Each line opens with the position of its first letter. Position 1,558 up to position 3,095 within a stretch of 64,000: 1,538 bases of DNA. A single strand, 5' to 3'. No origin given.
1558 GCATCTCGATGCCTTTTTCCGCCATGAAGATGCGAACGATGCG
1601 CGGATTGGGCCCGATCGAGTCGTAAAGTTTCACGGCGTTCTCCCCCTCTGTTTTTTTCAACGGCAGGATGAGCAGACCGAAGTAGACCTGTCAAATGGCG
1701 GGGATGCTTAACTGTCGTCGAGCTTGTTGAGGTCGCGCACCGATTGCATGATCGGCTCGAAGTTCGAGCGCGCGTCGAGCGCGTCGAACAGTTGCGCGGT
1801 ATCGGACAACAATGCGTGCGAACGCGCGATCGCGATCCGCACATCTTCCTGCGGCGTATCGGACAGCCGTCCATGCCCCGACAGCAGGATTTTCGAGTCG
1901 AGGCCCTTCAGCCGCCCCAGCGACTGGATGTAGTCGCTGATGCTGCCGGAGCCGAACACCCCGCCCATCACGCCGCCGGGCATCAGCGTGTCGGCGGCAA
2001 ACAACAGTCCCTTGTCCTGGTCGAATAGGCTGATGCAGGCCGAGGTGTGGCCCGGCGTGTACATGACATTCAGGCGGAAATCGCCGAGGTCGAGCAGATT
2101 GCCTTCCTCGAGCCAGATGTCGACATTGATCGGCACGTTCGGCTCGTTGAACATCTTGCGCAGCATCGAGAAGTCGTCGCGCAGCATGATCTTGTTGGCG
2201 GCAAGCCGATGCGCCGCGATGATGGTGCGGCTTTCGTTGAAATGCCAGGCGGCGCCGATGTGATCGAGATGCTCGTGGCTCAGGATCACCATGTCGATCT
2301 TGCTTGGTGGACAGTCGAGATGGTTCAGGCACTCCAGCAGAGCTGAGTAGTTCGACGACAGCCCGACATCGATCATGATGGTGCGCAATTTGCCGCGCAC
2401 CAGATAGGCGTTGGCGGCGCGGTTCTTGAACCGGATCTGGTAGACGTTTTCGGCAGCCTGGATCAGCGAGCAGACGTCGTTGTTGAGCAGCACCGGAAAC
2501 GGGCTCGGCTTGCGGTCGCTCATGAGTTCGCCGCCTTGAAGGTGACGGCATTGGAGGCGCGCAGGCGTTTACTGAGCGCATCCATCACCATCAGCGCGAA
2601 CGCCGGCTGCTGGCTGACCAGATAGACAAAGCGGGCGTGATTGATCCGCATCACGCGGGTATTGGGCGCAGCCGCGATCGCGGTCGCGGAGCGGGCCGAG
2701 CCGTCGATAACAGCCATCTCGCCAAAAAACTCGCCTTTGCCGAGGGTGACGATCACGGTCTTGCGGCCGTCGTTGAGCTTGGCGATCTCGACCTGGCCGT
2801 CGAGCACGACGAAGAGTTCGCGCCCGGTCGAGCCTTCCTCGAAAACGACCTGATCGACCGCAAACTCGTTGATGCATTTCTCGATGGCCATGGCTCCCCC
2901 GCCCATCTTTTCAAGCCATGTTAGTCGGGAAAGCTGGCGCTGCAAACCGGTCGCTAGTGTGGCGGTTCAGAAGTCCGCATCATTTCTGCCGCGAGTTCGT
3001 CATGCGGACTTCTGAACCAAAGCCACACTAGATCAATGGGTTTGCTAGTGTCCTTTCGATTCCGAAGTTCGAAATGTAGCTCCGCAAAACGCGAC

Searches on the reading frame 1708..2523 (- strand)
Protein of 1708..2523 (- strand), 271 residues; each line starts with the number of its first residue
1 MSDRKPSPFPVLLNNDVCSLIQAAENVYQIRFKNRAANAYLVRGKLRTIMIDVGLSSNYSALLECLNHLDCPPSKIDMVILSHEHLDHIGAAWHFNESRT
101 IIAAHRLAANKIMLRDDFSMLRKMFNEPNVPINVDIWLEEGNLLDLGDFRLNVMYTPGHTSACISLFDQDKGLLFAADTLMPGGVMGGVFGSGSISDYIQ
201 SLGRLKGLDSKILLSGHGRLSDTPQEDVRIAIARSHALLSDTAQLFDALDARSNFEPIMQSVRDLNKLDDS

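Call 45: search_protein_families(library=pfam, proteins=[window:1708-2523:-], max_evalue=0.001)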
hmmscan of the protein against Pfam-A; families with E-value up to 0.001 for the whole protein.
window:1708-2523:- (271 aa): 4 families
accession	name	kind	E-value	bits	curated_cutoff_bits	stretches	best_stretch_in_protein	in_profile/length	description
PF00753.33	Lactamase_B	-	9.9e-31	107.6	22.7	1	36-217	5-196/196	Metallo-beta-lactamase superfamily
PF19583.5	ODP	-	1.2e-06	29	27.2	1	37-179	3-136/194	ODP family beta lactamase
PF12706.13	Lactamase_B_2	-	5.7e-05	23.2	27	1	48-106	2-65/200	Beta-lactamase superfamily domain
PF16661.11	Lactamase_B_6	-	6.6e-05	22.8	27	1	48-94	8-56/193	Metallo-beta-lactamase superfamily domain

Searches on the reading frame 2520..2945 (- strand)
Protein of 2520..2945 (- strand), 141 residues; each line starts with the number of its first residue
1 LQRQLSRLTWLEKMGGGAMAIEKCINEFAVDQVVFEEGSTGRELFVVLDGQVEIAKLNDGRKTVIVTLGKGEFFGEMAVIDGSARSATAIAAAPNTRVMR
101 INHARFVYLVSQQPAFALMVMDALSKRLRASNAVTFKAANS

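Call 45: search_protein_families(library=pfam, proteins=[window:2520-2945:-], max_evalue=0.001)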
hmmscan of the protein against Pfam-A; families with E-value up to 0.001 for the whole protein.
window:2520-2945:- (141 aa): 1 family
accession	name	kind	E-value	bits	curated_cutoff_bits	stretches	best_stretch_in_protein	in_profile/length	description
PF00027.35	cNMP_binding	-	5.1e-20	71.7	27.5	1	27-112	3-88/89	Cyclic nucleotide-binding domain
